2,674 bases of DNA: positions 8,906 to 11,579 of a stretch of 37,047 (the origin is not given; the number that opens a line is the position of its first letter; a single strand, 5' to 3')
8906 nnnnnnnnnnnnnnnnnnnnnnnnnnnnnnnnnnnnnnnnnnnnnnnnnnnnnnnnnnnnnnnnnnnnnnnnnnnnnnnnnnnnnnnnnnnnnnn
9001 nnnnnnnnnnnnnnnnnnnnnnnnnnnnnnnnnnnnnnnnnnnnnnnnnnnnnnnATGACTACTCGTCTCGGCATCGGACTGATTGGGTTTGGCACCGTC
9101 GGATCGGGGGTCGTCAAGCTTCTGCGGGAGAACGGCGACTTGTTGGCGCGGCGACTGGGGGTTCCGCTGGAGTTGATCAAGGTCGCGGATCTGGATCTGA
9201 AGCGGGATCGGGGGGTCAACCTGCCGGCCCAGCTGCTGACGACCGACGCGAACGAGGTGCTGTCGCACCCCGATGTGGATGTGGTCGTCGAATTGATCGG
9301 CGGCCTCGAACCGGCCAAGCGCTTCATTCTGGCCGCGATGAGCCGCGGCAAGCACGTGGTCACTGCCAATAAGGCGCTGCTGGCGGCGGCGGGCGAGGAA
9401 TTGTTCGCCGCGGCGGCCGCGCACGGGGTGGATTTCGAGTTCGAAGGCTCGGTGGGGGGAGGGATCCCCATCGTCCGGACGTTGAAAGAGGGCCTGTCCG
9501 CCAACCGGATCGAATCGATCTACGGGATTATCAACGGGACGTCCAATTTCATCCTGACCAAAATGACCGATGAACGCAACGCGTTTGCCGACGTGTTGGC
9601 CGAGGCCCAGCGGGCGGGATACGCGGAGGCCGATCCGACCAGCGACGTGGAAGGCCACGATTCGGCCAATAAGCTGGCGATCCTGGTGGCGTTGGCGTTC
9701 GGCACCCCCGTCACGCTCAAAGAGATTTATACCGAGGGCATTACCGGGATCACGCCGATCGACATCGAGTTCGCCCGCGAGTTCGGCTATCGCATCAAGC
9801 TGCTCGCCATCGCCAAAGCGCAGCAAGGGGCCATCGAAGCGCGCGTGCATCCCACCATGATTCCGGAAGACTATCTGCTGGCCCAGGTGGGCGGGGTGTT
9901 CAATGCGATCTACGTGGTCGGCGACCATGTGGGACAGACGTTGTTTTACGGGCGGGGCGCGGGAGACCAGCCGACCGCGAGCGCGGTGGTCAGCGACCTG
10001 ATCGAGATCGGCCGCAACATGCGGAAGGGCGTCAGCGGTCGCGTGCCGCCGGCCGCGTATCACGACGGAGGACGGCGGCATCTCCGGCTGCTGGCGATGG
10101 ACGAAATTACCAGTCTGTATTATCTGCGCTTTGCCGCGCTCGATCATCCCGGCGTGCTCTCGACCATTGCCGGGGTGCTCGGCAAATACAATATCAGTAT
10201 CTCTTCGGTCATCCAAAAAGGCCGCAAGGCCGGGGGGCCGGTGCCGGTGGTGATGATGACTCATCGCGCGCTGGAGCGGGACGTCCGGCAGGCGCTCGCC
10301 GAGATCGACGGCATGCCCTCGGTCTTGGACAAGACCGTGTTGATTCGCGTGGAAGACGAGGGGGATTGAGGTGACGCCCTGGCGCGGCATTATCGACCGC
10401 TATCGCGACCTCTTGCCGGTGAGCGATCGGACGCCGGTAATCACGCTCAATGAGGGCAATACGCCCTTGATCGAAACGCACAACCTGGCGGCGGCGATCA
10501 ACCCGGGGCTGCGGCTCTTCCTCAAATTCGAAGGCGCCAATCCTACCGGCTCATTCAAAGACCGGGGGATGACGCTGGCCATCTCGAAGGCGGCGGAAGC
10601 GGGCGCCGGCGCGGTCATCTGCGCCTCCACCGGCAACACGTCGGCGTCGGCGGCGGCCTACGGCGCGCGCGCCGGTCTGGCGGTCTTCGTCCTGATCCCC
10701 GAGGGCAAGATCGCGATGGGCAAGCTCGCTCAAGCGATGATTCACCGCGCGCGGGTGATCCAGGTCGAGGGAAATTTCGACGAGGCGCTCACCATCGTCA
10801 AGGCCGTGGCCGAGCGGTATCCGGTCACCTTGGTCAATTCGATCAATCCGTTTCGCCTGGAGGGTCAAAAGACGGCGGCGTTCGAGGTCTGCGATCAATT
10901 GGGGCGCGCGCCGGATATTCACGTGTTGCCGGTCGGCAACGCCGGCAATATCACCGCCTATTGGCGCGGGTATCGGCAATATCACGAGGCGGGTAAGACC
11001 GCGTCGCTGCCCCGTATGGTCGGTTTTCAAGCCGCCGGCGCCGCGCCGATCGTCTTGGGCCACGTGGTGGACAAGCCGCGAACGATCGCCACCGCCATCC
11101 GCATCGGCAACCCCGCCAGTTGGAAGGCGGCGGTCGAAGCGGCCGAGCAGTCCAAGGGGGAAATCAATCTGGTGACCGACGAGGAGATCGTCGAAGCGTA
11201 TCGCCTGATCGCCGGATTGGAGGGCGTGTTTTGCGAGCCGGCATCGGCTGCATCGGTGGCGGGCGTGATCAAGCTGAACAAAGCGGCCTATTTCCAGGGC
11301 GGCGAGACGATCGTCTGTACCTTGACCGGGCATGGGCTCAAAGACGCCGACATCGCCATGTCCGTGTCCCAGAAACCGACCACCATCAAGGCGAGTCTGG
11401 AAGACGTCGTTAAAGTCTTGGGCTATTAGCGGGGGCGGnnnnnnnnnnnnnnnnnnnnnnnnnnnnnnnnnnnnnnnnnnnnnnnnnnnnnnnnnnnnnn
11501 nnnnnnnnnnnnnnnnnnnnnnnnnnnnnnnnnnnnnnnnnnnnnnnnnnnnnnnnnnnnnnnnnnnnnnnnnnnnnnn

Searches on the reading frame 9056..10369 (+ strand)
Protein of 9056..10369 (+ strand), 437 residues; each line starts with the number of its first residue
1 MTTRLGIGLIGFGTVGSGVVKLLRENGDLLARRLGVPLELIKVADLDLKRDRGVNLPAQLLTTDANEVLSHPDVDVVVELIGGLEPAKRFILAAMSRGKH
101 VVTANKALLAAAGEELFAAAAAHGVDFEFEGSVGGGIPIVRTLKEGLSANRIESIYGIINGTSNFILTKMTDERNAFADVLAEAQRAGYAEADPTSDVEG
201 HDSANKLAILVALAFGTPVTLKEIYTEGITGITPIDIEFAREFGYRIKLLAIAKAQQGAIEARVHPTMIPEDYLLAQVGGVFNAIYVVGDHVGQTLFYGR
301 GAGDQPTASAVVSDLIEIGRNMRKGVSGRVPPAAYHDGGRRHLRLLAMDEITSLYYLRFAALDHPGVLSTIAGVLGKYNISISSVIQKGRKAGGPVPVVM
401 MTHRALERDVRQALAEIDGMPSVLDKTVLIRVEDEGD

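Call 12: find_encoding_contigs(protein=window:9056-10369:+, flank=10000, max_places=6)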
Protein window:9056-10369:+ (437 aa): no gene with exactly this product is on record in the collection.
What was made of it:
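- Tried and rejected: Not on record (call 12).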

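Call 13: search_protein_families(library=ncbifam, proteins=[window:9056-10369:+])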
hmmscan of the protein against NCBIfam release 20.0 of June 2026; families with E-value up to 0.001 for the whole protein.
window:9056-10369:+ (437 aa): 9 families
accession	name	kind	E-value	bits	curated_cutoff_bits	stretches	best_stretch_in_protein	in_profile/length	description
NF004976.0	PRK06349.1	subfamily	3.1e-167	557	205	1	3-434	3-428/430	homoserine dehydrogenase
NF004912.0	PRK06270.1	equivalog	4e-86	289.5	373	1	5-323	4-341/343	homoserine dehydrogenase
NF006235.0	PRK08374.1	equivalog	3.3e-50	171.1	451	1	64-323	82-333/336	homoserine dehydrogenase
NF005290.0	PRK06813.1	equivalog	4.7e-43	147.5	286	1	85-321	102-339/346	homoserine dehydrogenase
NF005002.0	PRK06392.1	equivalog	2.6e-27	95.7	296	1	66-316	78-322/329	homoserine dehydrogenase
NF006959.0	PRK09436.1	equivalog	1.5e-25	89.4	726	1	5-229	466-704/819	bifunctional aspartate kinase/homoserine dehydrogenase I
NF007003.0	PRK09466.1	subfamily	6.1e-20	71.2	582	1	3-225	457-694/810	bifunctional aspartate kinase/homoserine dehydrogenase II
TIGR01327.1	PGDH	equivalog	7.2e-05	21.7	454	1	352-423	449-520/525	phosphoglycerate dehydrogenase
NF009827.0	PRK13303.1-2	equivalog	7.8e-05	22.1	226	1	6-124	3-114/267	aspartate dehydrogenase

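Call 23: find_homologous_proteins(query=window:9056-10369:+, max_evalue=1e-100)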
Query window:9056-10369:+ (437 aa): 7832 proteins with E <= 1e-100 among 8000 candidates; the best 120 are listed.
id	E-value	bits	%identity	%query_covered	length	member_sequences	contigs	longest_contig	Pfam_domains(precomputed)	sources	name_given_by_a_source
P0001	1.3e-271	919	97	100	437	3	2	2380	PF01842.32,PF00742.25,PF03447.23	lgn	-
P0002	2.1e-252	855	90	100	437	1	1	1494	PF01842.32,PF00742.25,PF03447.23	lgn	-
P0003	6.5e-247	837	89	97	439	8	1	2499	PF01842.32,PF00742.25,PF03447.23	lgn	-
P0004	8.2e-247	837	89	97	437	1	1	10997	PF01842.32,PF00742.25,PF03447.23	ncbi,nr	ncbi:MAG: homoserine dehydrogenase [Nitrospirae bacterium]|nr:homoserine dehydrogenase [Nitrospirota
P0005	5.3e-241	818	87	100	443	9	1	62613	PF01842.32,PF00742.25,PF03447.23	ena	-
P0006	4.4e-240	815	86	100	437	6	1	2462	PF22629.3,PF01842.32,PF00742.25,PF03447.23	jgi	jgi:homoserine dehydrogenase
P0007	6.9e-239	811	86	100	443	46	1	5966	PF01842.32,PF00742.25,PF03447.23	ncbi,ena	-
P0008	1.6e-232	790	84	100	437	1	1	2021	PF01842.32,PF00742.25,PF03447.23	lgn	-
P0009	1.1e-228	777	82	100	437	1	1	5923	PF01842.32,PF00742.25,PF03447.23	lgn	-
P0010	1.4e-228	777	82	100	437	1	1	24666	PF22629.3,PF01842.32,PF00742.25,PF03447.23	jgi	jgi:homoserine dehydrogenase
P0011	2.3e-228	776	82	100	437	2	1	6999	PF01842.32,PF00742.25,PF03447.23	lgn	-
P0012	4.8e-228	775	83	100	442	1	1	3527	PF01842.32,PF00742.25,PF03447.23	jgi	-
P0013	7.4e-228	775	82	100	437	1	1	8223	PF22629.3,PF01842.32,PF00742.25,PF03447.23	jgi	jgi:homoserine dehydrogenase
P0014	7.6e-228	774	82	100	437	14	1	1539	PF22629.3,PF01842.32,PF00742.25,PF03447.23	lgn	-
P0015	1.4e-227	774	82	100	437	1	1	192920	PF22629.3,PF01842.32,PF00742.25,PF03447.23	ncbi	-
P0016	1.5e-227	773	82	100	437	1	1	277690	PF01842.32,PF00742.25,PF03447.23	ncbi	ncbi:MAG: homoserine dehydrogenase [Nitrospirota bacterium]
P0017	1.7e-227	773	83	97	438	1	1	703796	PF22629.3,PF01842.32,PF00742.25,PF03447.23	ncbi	ncbi:MAG: homoserine dehydrogenase [Nitrospirota bacterium]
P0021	2.8e-225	766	81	100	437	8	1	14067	PF01842.32,PF00742.25,PF03447.23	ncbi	-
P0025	7.0e-223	758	81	97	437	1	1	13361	PF22629.3,PF01842.32,PF00742.25,PF03447.23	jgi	jgi:homoserine dehydrogenase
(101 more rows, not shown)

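Call 24: find_encoding_contigs(protein=P0004, flank=10000, max_places=2)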
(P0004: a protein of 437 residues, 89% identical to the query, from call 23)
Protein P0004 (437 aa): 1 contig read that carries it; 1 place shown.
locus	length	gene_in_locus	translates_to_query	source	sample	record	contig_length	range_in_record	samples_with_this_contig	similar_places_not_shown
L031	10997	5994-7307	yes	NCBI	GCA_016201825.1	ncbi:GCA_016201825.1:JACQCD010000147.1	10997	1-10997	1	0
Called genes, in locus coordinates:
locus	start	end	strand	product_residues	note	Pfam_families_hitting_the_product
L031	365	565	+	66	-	-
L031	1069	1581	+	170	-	PF00877:NLPC_P60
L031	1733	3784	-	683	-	PF00596:Aldolase_II, PF00106:adh_short, PF01370:Epimerase (weak), PF08659:KR, PF13561:adh_short_C2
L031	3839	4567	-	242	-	PF03740:PdxJ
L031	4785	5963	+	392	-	PF00155:Aminotran_1_2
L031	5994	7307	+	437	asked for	PF03447:NAD_binding_3, PF00742:Homoserine_dh, PF01842:ACT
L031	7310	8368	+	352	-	PF00291:PALP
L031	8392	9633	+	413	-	PF01676:Metalloenzyme, PF10143:PhosphMutase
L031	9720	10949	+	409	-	PF00696:AA_kinase, PF01842:ACT, PF22468:ACT_9, PF01842:ACT (weak), PF13840:ACT_7, PF22468:ACT_9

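Call 25: find_encoding_contigs(protein=P0005, flank=10000, max_places=2)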
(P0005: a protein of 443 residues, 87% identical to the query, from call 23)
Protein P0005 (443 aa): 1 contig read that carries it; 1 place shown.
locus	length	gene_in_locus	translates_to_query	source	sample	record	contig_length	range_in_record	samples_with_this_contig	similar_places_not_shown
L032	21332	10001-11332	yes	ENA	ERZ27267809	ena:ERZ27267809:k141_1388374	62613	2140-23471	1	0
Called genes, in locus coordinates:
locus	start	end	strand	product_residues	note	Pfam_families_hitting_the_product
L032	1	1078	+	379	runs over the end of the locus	PF13660:DUF4147, PF05161:MOFRL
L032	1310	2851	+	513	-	PF12161:HsdM_N, PF02384:N6_Mtase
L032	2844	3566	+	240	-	PF01420:Methylase_S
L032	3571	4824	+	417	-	PF09552:RE_BstXI (faint)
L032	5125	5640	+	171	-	PF00877:NLPC_P60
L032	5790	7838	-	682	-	PF00596:Aldolase_II, PF00106:adh_short, PF01370:Epimerase (weak), PF08659:KR, PF13561:adh_short_C2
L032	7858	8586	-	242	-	PF03740:PdxJ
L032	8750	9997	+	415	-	PF00155:Aminotran_1_2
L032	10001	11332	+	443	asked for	PF03447:NAD_binding_3, PF00742:Homoserine_dh, PF01842:ACT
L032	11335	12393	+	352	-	PF00291:PALP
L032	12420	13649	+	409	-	PF01676:Metalloenzyme, PF10143:PhosphMutase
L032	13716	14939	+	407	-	PF00696:AA_kinase, PF01842:ACT, PF22468:ACT_9, PF13840:ACT_7, PF22468:ACT_9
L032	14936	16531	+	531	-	PF00682:HMGL-like, PF22617:HCS_D2, PF08502:LeuA_dimer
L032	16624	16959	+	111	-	PF00216:Bac_DNA_binding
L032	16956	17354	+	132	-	PF13411:MerR_1, PF00376:MerR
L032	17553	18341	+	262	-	PF01975:SurE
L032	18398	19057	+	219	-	PF01135:PCMT, PF13649:Methyltransf_25 (weak)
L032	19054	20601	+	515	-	PF01406:tRNA-synt_1e, PF09334:tRNA-synt_1g (faint), PF09190:DALR_2, PF23493:CysS_C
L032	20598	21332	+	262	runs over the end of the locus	PF08032:SpoU_sub_bind, PF00588:SpoU_methylase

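Call 26: find_encoding_contigs(protein=P0017, flank=10000, max_places=2)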
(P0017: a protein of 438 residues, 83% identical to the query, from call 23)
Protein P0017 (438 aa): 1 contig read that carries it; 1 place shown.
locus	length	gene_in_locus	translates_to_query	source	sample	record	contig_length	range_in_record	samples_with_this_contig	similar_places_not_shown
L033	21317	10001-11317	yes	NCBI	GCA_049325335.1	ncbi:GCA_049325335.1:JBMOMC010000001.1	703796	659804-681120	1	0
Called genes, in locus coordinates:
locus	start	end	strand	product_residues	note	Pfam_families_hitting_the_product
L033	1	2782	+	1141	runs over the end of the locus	-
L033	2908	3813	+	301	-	PF05345:He_PIG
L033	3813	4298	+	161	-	-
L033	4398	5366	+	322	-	PF02562:PhoH, PF13604:AAA_30 (weak), PF13245:AAA_19 (weak)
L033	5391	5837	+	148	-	PF02130:YbeY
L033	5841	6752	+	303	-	PF13191:AAA_16 (weak), PF00448:SRP54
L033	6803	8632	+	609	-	PF00664:ABC_membrane, PF00005:ABC_tran, PF02463:SMC_N (weak)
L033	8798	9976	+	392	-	PF00155:Aminotran_1_2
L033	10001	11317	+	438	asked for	PF03447:NAD_binding_3, PF00742:Homoserine_dh, PF01842:ACT, PF22629:ACT_AHAS_ss (faint)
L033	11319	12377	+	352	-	PF00291:PALP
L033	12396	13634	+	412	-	PF01676:Metalloenzyme, PF10143:PhosphMutase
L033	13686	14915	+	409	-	PF00696:AA_kinase, PF01842:ACT, PF22468:ACT_9, PF13840:ACT_7, PF22468:ACT_9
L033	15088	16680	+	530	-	PF00682:HMGL-like, PF22617:HCS_D2, PF08502:LeuA_dimer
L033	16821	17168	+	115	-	PF00216:Bac_DNA_binding, PF18291:HU-HIG (faint)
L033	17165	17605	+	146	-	PF13411:MerR_1, PF00376:MerR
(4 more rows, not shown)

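Call 27: find_encoding_contigs(protein=P0016, flank=10000, max_places=2)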
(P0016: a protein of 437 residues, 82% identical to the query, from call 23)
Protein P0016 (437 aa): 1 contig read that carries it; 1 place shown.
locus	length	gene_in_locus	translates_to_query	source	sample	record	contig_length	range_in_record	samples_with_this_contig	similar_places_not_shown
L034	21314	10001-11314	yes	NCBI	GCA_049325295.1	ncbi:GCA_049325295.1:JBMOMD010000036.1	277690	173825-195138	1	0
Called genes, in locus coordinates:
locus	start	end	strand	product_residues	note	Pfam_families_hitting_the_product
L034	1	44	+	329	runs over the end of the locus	PF07963:N_methyl (weak)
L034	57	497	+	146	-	PF14341:PilX_N (weak)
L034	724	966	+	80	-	-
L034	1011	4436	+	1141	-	-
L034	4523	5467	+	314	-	PF05345:He_PIG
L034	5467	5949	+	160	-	-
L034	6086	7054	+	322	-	PF02562:PhoH, PF13604:AAA_30 (weak), PF13245:AAA_19 (weak)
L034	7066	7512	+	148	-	PF02130:YbeY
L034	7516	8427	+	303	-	PF13191:AAA_16, PF00448:SRP54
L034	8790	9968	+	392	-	PF00155:Aminotran_1_2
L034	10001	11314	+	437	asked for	PF03447:NAD_binding_3, PF00742:Homoserine_dh, PF01842:ACT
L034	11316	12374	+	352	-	PF00291:PALP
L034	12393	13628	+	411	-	PF01676:Metalloenzyme, PF10143:PhosphMutase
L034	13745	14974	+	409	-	PF00696:AA_kinase, PF01842:ACT, PF22468:ACT_9, PF13840:ACT_7, PF22468:ACT_9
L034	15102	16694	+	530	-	PF00682:HMGL-like, PF22617:HCS_D2, PF08502:LeuA_dimer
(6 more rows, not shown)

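Call 28: find_encoding_contigs(protein=P0015, flank=10000, max_places=2)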
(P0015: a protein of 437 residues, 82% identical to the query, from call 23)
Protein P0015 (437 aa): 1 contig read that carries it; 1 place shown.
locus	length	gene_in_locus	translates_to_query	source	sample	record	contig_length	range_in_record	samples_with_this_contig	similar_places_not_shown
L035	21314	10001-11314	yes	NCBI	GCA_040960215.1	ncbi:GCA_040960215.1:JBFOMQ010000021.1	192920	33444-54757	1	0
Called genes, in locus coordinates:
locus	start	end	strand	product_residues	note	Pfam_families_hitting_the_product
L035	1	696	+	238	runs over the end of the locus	PF00730:HhH-GPD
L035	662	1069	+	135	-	PF00293:NUDIX, PF14815:NUDIX_4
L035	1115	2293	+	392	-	PF22025:ThiI_fer, PF02926:THUMP, PF02568:ThiI, PF06508:QueC (faint)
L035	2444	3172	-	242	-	PF00702:Hydrolase, PF13419:HAD_2, PF13242:Hydrolase_like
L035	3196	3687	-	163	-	PF00430:ATP-synt_B, PF05405:Mt_ATP-synt_B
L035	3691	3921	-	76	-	PF00137:ATP-synt_C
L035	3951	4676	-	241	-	PF00119:ATP-synt_A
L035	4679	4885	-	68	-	PF09527:ATPase_gene1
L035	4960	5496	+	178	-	PF00877:NLPC_P60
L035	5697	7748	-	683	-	PF00596:Aldolase_II, PF01370:Epimerase (faint), PF00106:adh_short, PF08659:KR, PF13561:adh_short_C2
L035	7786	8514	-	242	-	PF03740:PdxJ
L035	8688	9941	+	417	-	PF00155:Aminotran_1_2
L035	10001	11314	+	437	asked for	PF03447:NAD_binding_3, PF00742:Homoserine_dh, PF01842:ACT, PF22629:ACT_AHAS_ss (faint)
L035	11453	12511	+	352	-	PF00291:PALP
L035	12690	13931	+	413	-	PF01676:Metalloenzyme, PF10143:PhosphMutase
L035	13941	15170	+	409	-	PF00696:AA_kinase, PF01842:ACT, PF22468:ACT_9, PF13840:ACT_7, PF22468:ACT_9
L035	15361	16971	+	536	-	PF00682:HMGL-like, PF22617:HCS_D2, PF08502:LeuA_dimer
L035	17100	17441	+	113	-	PF00216:Bac_DNA_binding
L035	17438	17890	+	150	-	PF13411:MerR_1, PF00376:MerR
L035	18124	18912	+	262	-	PF01975:SurE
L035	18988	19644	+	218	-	PF01135:PCMT, PF13649:Methyltransf_25 (weak)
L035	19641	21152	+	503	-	PF01406:tRNA-synt_1e, PF00133:tRNA-synt_1 (faint), PF09334:tRNA-synt_1g (faint), PF09190:DALR_2, PF23493:CysS_C (weak)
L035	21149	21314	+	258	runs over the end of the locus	PF08032:SpoU_sub_bind, PF00588:SpoU_methylase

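Call 79: find_encoding_contigs(protein=P0010, flank=10000, max_places=1)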
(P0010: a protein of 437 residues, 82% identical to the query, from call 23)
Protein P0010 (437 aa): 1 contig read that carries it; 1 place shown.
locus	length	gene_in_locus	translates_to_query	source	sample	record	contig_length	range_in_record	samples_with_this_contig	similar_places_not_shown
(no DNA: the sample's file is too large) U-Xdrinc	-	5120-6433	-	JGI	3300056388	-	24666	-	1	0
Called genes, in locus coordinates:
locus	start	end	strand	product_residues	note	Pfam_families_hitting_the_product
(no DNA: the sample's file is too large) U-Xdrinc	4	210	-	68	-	PF09527:ATPase_gene1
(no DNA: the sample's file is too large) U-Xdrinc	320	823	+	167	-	PF00877:NLPC_P60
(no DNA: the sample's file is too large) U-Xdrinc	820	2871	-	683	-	PF00596:Aldolase_II, PF01370:Epimerase (faint), PF00106:adh_short, PF08659:KR, PF13561:adh_short_C2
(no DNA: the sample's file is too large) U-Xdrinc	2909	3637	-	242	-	PF03740:PdxJ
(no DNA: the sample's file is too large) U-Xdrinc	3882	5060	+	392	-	PF00155:Aminotran_1_2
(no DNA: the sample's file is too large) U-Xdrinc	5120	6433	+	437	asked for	PF03447:NAD_binding_3, PF00742:Homoserine_dh, PF01842:ACT, PF22629:ACT_AHAS_ss (faint)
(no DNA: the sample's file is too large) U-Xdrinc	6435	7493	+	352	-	PF00291:PALP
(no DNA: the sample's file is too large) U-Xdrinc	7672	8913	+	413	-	PF01676:Metalloenzyme, PF10143:PhosphMutase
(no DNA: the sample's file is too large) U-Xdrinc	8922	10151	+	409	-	PF00696:AA_kinase, PF01842:ACT, PF22468:ACT_9, PF01842:ACT (weak), PF13840:ACT_7, PF22468:ACT_9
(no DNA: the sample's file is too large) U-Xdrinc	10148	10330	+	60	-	-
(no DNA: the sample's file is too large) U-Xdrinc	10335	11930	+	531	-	PF00682:HMGL-like, PF22617:HCS_D2, PF08502:LeuA_dimer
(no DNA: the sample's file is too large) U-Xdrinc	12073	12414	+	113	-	PF00216:Bac_DNA_binding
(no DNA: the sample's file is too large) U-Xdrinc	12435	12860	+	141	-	PF00376:MerR, PF13411:MerR_1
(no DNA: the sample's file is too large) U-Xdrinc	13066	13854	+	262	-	PF01975:SurE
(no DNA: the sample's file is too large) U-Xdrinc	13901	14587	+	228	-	PF01135:PCMT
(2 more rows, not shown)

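Call 80: find_encoding_contigs(protein=P0021, flank=10000, max_places=1)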
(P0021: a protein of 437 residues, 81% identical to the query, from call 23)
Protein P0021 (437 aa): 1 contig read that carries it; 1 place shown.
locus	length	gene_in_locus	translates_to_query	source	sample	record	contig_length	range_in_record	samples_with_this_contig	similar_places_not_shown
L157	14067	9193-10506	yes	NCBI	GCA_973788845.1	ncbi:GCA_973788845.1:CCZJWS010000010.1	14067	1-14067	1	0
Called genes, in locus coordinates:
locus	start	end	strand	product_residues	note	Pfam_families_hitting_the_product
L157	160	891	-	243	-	PF00702:Hydrolase, PF13419:HAD_2, PF13242:Hydrolase_like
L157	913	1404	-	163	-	PF00430:ATP-synt_B, PF05405:Mt_ATP-synt_B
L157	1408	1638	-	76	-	PF00137:ATP-synt_C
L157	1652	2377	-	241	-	PF00119:ATP-synt_A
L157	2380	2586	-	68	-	PF09527:ATPase_gene1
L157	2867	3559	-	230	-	PF17761:DUF1016_N (weak), PF06250:YhcG_C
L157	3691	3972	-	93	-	-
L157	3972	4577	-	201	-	PF13338:AbiEi_4 (faint)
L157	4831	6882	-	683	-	PF00596:Aldolase_II, PF00106:adh_short, PF01370:Epimerase (weak), PF08659:KR, PF13561:adh_short_C2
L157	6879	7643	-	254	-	PF03740:PdxJ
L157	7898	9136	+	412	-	PF00155:Aminotran_1_2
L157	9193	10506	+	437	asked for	PF03447:NAD_binding_3, PF00742:Homoserine_dh, PF01842:ACT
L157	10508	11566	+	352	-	PF00291:PALP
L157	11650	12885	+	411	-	PF01676:Metalloenzyme, PF10143:PhosphMutase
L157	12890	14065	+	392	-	?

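Call 81: find_encoding_contigs(protein=P0025, flank=10000, max_places=1)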
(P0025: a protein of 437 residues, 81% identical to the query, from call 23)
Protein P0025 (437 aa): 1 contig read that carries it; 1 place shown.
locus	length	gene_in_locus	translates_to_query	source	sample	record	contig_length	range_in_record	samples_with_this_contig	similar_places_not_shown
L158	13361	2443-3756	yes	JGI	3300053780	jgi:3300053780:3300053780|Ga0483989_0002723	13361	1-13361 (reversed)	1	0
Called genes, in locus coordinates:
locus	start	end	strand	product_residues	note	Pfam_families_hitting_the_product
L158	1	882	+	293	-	?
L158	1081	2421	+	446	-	PF00155:Aminotran_1_2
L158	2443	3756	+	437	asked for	PF03447:NAD_binding_3, PF00742:Homoserine_dh, PF01842:ACT, PF22629:ACT_AHAS_ss (weak)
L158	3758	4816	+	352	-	PF00291:PALP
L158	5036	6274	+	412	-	PF01676:Metalloenzyme, PF10143:PhosphMutase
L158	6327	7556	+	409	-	PF00696:AA_kinase, PF01842:ACT, PF22468:ACT_9, PF01842:ACT (weak), PF13840:ACT_7, PF22468:ACT_9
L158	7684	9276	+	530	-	PF00682:HMGL-like, PF22617:HCS_D2, PF08502:LeuA_dimer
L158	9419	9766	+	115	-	PF00216:Bac_DNA_binding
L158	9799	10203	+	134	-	PF00376:MerR, PF13411:MerR_1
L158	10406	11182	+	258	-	PF01975:SurE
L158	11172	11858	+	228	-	PF01135:PCMT, PF13489:Methyltransf_23 (weak), PF13649:Methyltransf_25 (weak)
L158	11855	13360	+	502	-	?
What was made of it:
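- Tried and rejected: Relatives were reached through homologues instead (calls 23-28, 79-81).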

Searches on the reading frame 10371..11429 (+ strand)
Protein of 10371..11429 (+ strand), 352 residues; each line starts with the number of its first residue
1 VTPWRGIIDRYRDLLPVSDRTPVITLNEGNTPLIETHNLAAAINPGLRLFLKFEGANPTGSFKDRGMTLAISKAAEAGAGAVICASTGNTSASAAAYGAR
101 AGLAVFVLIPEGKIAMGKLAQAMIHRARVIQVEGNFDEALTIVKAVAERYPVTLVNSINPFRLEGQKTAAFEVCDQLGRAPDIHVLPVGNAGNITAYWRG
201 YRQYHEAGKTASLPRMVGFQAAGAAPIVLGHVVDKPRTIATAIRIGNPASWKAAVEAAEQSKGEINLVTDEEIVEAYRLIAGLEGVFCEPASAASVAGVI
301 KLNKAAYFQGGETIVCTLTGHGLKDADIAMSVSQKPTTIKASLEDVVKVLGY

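Call 13: search_protein_families(library=ncbifam, proteins=[window:10371-11429:+])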
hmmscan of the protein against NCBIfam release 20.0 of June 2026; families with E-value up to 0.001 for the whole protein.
window:10371-11429:+ (352 aa): 38 families (the best 25 are shown)
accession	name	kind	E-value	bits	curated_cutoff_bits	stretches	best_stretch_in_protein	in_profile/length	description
TIGR00260.1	thrC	equivalog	2.9e-96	322.6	167.1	1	8-327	1-340/340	threonine synthase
NF004170.0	PRK05638.1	equivalog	5.2e-62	209.8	421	1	8-325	46-358/442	threonine synthase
NF006050.0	PRK08197.1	equivalog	7.2e-58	196.3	303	1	10-332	60-391/406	threonine synthase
NF006205.0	PRK08329.1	equivalog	1.4e-41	142.6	358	1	9-324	44-345/347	threonine synthase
NF004996.0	PRK06381.1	equivalog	2.5e-39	135.2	266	1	29-321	14-317/319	threonine synthase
NF005035.0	PRK06450.1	equivalog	1.5e-35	122.6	301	1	23-324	51-336/338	threonine synthase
NF005600.0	PRK07334.1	equivalog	2.7e-19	69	496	1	30-320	28-309/408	threonine ammonia-lyase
NF006390.0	PRK08639.1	equivalog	2.9e-19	69.3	421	1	30-321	25-313/418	threonine ammonia-lyase IlvA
TIGR01127.1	ilvA_1Cterm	equivalog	6.3e-19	68.2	378.75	1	31-321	1-284/380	threonine ammonia-lyase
NF045641.2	BHydaspDhtseBhcB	equivalog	2.3e-18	66.4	550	1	30-320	20-302/312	beta-hydroxyaspartate dehydratase BhcB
TIGR03844.1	cysteate_syn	equivalog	2.3e-18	66.2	324.9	2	48-229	79-268/398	cysteate synthase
NF005292.0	PRK06815.1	equivalog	1.5e-17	63.7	371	1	30-322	21-307/320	threonine/serine dehydratase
TIGR02079.1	THD1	equivalog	6e-17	61.5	440.55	1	30-321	16-305/410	threonine ammonia-lyase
NF004771.0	PRK06110.1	equivalog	3.8e-16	59.1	317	1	46-330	35-314/323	threonine dehydratase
TIGR01136.1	cysKM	subfamily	1.9e-15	57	344.15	1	29-321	6-289/299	cysteine synthase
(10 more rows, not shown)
